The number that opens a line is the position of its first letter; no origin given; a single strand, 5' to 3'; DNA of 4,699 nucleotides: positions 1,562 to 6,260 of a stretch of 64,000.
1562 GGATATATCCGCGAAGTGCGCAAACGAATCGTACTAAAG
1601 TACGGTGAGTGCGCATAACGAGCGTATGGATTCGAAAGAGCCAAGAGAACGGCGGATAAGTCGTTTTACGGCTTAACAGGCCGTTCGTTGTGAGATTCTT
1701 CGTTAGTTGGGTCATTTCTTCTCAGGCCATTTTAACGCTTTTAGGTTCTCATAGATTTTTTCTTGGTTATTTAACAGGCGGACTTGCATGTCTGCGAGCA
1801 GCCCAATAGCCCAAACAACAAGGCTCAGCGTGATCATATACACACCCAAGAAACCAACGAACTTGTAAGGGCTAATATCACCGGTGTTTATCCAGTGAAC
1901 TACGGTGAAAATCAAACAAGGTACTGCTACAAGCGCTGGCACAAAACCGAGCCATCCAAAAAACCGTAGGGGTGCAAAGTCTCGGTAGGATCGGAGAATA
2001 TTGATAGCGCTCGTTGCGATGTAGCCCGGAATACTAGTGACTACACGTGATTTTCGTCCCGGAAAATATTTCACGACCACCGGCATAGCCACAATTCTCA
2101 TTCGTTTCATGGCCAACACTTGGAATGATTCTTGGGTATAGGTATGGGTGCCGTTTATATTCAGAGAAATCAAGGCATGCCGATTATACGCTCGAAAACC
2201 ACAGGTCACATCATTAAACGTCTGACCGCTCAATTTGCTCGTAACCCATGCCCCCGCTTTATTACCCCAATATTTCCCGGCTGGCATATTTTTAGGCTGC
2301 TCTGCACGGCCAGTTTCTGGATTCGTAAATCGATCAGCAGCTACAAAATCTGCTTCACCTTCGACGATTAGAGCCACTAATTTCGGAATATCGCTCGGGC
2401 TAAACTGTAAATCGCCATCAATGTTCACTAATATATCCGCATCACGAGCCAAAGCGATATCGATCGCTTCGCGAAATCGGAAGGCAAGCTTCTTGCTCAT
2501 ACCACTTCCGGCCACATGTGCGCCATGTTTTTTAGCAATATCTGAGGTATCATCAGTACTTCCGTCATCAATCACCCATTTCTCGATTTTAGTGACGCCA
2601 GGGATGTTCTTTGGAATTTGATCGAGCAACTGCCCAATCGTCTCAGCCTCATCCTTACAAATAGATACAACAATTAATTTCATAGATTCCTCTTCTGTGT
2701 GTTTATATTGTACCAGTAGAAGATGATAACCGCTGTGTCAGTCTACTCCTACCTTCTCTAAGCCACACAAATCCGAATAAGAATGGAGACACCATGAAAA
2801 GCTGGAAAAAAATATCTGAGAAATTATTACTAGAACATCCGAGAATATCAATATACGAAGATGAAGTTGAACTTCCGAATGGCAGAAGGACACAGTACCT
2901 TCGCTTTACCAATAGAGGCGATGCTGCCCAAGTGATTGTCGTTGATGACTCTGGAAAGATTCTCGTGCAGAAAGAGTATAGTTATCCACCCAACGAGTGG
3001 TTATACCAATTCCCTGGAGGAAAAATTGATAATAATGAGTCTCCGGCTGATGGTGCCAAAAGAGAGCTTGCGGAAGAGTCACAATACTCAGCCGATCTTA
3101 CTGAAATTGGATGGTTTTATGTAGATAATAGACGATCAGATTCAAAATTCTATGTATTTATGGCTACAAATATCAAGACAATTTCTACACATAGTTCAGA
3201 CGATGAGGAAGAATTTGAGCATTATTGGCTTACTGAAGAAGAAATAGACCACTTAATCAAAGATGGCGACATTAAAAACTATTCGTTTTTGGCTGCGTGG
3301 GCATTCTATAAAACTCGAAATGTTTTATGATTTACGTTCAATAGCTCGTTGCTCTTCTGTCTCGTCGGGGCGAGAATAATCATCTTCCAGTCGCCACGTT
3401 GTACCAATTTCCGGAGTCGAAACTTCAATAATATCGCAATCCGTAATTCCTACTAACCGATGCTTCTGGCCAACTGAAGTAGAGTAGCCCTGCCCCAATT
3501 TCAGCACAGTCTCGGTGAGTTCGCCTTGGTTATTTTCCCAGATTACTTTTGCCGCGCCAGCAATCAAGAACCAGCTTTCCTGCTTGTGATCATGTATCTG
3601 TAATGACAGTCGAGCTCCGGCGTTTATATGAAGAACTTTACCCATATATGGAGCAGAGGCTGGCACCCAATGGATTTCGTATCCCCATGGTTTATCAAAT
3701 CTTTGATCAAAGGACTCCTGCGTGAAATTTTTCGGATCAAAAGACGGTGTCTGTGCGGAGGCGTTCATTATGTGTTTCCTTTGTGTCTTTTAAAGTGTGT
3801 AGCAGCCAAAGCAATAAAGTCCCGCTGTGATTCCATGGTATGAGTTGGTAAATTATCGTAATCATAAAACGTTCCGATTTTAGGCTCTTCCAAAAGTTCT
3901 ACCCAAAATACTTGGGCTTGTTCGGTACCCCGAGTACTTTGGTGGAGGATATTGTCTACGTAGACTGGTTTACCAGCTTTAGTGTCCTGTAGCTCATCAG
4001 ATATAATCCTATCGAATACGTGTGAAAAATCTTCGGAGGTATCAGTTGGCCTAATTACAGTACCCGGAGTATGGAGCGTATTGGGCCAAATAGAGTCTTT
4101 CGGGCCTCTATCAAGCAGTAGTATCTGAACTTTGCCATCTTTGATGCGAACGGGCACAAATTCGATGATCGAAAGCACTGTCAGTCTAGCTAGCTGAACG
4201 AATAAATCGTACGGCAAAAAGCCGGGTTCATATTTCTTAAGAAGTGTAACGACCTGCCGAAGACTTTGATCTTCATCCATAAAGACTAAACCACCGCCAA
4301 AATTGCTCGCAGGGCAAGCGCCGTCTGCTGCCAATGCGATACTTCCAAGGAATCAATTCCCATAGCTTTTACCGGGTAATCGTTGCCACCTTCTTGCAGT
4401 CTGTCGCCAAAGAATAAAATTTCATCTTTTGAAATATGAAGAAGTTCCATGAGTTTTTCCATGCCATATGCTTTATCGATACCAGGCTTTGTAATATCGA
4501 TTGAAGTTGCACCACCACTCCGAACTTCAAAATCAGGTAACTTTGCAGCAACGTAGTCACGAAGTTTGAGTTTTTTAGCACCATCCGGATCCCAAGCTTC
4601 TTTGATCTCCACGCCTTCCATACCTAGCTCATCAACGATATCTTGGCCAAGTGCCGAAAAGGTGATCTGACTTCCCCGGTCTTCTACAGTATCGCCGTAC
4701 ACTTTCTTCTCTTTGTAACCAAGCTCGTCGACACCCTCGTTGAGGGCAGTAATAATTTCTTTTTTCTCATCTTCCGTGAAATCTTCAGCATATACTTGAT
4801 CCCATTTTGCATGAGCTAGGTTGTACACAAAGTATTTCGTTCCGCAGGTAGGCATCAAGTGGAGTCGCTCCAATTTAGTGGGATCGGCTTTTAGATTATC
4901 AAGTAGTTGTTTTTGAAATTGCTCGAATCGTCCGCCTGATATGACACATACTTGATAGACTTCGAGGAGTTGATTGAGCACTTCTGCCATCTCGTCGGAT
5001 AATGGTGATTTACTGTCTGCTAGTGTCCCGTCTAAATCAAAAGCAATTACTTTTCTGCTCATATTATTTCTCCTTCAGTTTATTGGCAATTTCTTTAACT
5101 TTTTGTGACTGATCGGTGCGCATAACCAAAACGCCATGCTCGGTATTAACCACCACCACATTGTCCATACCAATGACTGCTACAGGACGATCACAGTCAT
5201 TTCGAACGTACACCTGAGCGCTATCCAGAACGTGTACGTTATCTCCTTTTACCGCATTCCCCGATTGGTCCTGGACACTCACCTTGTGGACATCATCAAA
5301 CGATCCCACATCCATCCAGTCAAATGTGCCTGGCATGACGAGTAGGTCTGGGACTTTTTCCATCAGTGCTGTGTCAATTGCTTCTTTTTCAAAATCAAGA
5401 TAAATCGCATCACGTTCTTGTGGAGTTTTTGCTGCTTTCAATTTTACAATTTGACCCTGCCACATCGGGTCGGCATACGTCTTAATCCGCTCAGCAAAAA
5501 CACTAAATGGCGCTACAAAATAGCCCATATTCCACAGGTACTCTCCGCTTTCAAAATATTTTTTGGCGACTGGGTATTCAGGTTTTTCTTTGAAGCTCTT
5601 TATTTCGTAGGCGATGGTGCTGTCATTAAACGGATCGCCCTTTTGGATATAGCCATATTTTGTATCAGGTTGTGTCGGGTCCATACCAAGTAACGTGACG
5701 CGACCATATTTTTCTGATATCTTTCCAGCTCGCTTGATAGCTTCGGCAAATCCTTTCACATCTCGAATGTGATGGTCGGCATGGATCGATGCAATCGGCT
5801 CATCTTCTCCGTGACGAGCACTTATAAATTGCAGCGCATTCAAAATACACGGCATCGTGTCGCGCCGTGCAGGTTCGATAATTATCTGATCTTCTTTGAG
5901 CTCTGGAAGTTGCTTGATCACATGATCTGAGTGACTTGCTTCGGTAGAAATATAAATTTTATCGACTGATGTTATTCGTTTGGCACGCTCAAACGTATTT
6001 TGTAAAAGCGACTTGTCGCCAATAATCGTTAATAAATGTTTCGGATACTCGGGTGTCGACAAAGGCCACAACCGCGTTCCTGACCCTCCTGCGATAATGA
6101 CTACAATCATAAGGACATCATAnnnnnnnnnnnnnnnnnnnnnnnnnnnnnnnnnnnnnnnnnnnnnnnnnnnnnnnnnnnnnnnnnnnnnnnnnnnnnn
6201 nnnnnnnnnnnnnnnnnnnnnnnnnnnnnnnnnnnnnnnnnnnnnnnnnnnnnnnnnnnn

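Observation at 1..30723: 30-kb glycan locus combining ABC-transporter, Wzx/ligase-like and lipid-linked extracytoplasmic glycosylation parts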

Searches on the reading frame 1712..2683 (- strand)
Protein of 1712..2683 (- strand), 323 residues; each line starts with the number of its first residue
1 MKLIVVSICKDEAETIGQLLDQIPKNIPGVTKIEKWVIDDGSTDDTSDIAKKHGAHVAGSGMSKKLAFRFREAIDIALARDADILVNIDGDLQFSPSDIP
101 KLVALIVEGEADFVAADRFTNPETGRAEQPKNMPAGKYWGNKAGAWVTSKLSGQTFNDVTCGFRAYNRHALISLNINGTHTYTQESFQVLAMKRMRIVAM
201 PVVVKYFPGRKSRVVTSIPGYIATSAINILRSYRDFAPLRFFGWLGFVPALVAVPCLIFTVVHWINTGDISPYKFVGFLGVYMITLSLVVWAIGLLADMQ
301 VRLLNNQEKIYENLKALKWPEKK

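Call 3: search_protein_families(library=pfam, proteins=[window:1712-2683:-], max_evalue=0.001)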
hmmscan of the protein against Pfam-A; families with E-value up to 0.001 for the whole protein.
window:1712-2683:- (323 aa): 1 family
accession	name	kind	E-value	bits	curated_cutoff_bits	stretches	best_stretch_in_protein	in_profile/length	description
PF00535.33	Glycos_transf_2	-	2.6e-14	53.9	23.3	1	5-171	2-164/168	Glycosyl transferase family 2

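Call 55: search_solved_structures(query=window:1712-2683:-, max_evalue=0.01)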
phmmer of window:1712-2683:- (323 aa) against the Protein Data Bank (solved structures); distinct sequences matched with E-value up to 0.01: 10.
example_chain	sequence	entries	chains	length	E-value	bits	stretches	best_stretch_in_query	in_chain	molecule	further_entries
9hwj_A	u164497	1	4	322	2e-05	27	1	10-184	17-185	Undecaprenyl-phosphate 4-deoxy-4-formamido-L-arabinose transferase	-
3ckj_A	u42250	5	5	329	4.9e-05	25.8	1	5-116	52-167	Putative uncharacterized protein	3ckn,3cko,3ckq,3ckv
9bhc_C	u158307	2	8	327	0.00012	24.5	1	9-169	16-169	Undecaprenyl-phosphate 4-deoxy-4-formamido-L-arabinose transferase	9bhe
8vxh_A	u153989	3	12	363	0.00017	24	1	9-169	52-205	Undecaprenyl-phosphate 4-deoxy-4-formamido-L-arabinose transferase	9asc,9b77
7pdo_A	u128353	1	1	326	0.0011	21.3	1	5-111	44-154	Glucosyl-3-phosphoglycerate synthase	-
7p5l_A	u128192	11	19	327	0.0011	21.3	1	5-111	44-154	Glucosyl-3-phosphoglycerate synthase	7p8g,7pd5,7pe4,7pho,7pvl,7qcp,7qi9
5mlz_A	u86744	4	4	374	0.0024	20.2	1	1-120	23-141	Dolichol monophosphate mannose synthase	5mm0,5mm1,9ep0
4y6n_A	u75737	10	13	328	0.0032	19.8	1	8-112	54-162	Glucosyl-3-phosphoglycerate synthase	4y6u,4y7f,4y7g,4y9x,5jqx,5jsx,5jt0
3e25_A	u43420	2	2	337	0.0034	19.7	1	8-112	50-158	Putative uncharacterized protein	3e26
4ddz_A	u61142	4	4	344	0.0035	19.7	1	8-112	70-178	GLUCOSYL-3-PHOSPHOGLYCERATE SYNTHASE (GpgS) | Glucosyl-3-phosphoglycerate synthase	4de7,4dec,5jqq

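Call 75: search_protein_families(library=ncbifam, proteins=[window:1712-2683:-], max_evalue=0.00001)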
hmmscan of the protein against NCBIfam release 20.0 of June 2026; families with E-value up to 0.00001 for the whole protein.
window:1712-2683:- (323 aa): 6 families
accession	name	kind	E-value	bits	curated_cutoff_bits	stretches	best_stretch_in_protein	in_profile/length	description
TIGR04182.1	glyco_TIGR04182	equivalog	1.1e-29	103.7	325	1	9-307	8-289/293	S-layer glycoprotein N-glycosyltransferase AglJ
NF041391.1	DPhHxTase_Halo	equivalog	2.5e-18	65.8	375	1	11-176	5-155/213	dolichyl-phosphate hexose transferase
NF058614.1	PPMAGASynPpgS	equivalog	1.2e-13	51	370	1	8-212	7-204/226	polyprenyl-phospho-N-acetylgalactosaminyl synthase PpgS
NF007986.1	PRK10714.1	equivalog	4.3e-08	32.5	529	1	5-183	10-182/316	undecaprenyl-phosphate 4-deoxy-4-formamido-L-arabinose transferase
NF010496.0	PRK13915.1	equivalog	3.1e-07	29.8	262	1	5-114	35-151/307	glucosyl-3-phosphoglycerate synthase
NF047588.1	GlcsyltransPgfSStrep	equivalog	4.2e-06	26.2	500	0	1-270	1-257/308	glycosyltransferase PgfS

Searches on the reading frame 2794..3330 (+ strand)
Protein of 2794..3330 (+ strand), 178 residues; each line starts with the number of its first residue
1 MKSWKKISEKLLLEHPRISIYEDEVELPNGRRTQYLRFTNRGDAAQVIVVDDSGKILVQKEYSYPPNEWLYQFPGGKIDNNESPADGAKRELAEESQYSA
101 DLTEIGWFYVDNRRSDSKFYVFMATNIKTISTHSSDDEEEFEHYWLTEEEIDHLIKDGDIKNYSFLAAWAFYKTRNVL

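Call 3: search_protein_families(library=pfam, proteins=[window:2794-3330:+], max_evalue=0.001)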
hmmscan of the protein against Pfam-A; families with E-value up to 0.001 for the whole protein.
window:2794-3330:+ (178 aa): 1 family
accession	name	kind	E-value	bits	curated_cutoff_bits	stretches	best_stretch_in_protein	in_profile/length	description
PF00293.34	NUDIX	-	1.6e-19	70.7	21.1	1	42-167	3-132/134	NUDIX domain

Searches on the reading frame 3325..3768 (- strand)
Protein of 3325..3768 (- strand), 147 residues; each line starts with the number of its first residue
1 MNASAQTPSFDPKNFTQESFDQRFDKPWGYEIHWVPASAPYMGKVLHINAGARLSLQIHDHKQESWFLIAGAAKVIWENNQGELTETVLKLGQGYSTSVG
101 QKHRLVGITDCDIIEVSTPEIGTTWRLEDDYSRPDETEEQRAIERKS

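Call 3: search_protein_families(library=pfam, proteins=[window:3325-3768:-], max_evalue=0.001)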
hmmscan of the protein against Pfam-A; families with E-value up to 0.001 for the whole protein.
window:3325-3768:- (147 aa): 1 family
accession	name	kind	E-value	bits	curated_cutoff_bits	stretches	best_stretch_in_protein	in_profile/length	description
PF01050.24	MannoseP_isomer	-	1.3e-09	38.7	23.6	1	21-118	9-102/116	Mannose-6-phosphate isomerase C-terminal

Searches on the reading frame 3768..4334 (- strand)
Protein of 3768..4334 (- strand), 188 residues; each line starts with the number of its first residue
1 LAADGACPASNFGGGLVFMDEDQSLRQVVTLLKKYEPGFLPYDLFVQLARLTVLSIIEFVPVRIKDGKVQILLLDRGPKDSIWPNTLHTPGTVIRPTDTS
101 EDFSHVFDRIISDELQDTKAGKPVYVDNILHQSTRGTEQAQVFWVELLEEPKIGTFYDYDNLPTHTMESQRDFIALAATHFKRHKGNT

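Call 3: search_protein_families(library=pfam, proteins=[window:3768-4334:-], max_evalue=0.001)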
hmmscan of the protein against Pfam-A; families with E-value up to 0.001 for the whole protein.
window:3768-4334:- (188 aa): 0 families

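Call 9: search_protein_families(library=ncbifam, proteins=[window:3768-4334:-], max_evalue=0.01)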
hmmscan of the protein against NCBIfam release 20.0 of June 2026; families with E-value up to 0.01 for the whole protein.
window:3768-4334:- (188 aa): 0 families

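Call 21: search_protein_families(library=pfam, proteins=[window:3768-4334:-], max_evalue=5)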
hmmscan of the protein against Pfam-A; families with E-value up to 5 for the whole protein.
window:3768-4334:- (188 aa): 0 families

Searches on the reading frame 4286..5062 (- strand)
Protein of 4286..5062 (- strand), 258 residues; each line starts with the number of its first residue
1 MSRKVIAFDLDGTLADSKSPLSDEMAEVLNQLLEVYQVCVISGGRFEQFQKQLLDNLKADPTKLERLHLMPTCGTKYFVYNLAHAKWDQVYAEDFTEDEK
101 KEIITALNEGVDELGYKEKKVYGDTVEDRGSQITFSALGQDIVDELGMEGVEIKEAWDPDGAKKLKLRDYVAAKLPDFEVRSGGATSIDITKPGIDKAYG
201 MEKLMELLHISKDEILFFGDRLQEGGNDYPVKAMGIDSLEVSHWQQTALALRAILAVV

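Call 3: search_protein_families(library=pfam, proteins=[window:4286-5062:-], max_evalue=0.001)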
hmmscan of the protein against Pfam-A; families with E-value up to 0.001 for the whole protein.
window:4286-5062:- (258 aa): 4 families
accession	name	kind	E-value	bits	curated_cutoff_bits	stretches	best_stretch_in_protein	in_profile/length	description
PF08282.18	Hydrolase_3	-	6.7e-18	65.8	20.9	1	6-221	1-212/255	haloacid dehalogenase-like hydrolase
PF03332.19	PMM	-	5.5e-09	36.6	22.4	1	25-231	1-194/221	Eukaryotic phosphomannomutase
PF00702.32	Hydrolase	-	1.2e-07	32.8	26.4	0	4-91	2-65/191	haloacid dehalogenase-like hydrolase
PF13419.12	HAD_2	-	8.4e-05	23.2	23.8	0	6-45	1-28/178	Haloacid dehalogenase-like hydrolase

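Call 75: search_protein_families(library=ncbifam, proteins=[window:4286-5062:-], max_evalue=0.00001)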
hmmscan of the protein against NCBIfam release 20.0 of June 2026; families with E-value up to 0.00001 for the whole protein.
window:4286-5062:- (258 aa): 6 families
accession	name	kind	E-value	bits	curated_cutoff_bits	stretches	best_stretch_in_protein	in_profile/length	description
TIGR01484.1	HAD-SF-IIB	subfamily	8.6e-26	91.3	41.8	1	6-238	2-218/221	HAD-IIB family hydrolase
TIGR00099.1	Cof-subfamily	subfamily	5.3e-15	55.7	137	1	5-221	1-213/256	Cof-type HAD-IIB family hydrolase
TIGR01482.1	SPP-subfamily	subfamily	2.5e-09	37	107.15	1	6-230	1-179/225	sucrose-phosphate phosphatase subfamily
TIGR01487.1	Pglycolate_arch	equivalog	2.8e-09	37.1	122.75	0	4-54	2-52/215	phosphoglycolate phosphatase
NF045966.1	YcsE_rel_Pase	equivalog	4.4e-09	36.2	220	1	4-221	3-216/265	YcsE-related riboflavin metabolism phosphatase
NF002245.0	PRK01158.1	equivalog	1.2e-06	28.1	198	0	187-221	148-182/233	phosphoglycolate phosphatase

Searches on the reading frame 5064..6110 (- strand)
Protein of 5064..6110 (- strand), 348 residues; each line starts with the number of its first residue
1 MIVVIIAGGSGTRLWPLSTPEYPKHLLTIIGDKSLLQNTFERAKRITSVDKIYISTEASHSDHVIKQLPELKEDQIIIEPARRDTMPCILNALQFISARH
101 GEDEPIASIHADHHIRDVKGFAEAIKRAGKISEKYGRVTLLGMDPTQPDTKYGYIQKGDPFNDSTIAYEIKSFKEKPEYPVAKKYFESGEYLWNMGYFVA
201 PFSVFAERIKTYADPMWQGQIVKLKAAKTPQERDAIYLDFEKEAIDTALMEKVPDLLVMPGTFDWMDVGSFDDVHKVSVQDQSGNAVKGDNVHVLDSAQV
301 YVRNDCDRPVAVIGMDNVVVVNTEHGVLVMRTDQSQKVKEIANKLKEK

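Call 3: search_protein_families(library=pfam, proteins=[window:5064-6110:-], max_evalue=0.001)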
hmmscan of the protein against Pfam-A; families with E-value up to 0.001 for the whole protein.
window:5064-6110:- (348 aa): 3 families
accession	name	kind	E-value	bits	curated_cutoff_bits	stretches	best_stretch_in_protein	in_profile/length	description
PF00483.29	NTP_transferase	-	3.3e-36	125.5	21.2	1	3-282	2-243/245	Nucleotidyl transferase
PF22640.1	ManC_GMP_beta-helix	-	7.6e-11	42.2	27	1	292-345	3-55/55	MannoseP isomerase/GMP-like beta-helix domain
PF12804.13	NTP_transf_3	-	5.1e-05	23.9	27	1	3-94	1-81/160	MobA-like NTP transferase domain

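Call 75: search_protein_families(library=ncbifam, proteins=[window:5064-6110:-], max_evalue=0.00001)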
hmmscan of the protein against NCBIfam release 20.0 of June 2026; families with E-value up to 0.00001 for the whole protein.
window:5064-6110:- (348 aa): 4 families
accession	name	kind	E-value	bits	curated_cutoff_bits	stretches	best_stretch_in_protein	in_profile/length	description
TIGR01479.1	GMP_PMI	equivalog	1.2e-75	255.1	372.95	1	1-347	1-347/467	mannose-1-phosphate guanylyltransferase/mannose-6-phosphate isomerase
NF012004.0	PRK15460.1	equivalog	1.9e-56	191.7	859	1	3-346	8-356/478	mannose-1-phosphate guanyltransferase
TIGR03992.1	Arch_glmU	subfamily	6e-08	32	292.1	1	1-191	1-166/393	bifunctional sugar-1-phosphate nucleotidylyltransferase/acetyltransferase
NF001183.0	PRK00155.1-3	subfamily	3.5e-06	26.5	166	1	3-102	4-101/237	D-ribitol-5-phosphate cytidylyltransferase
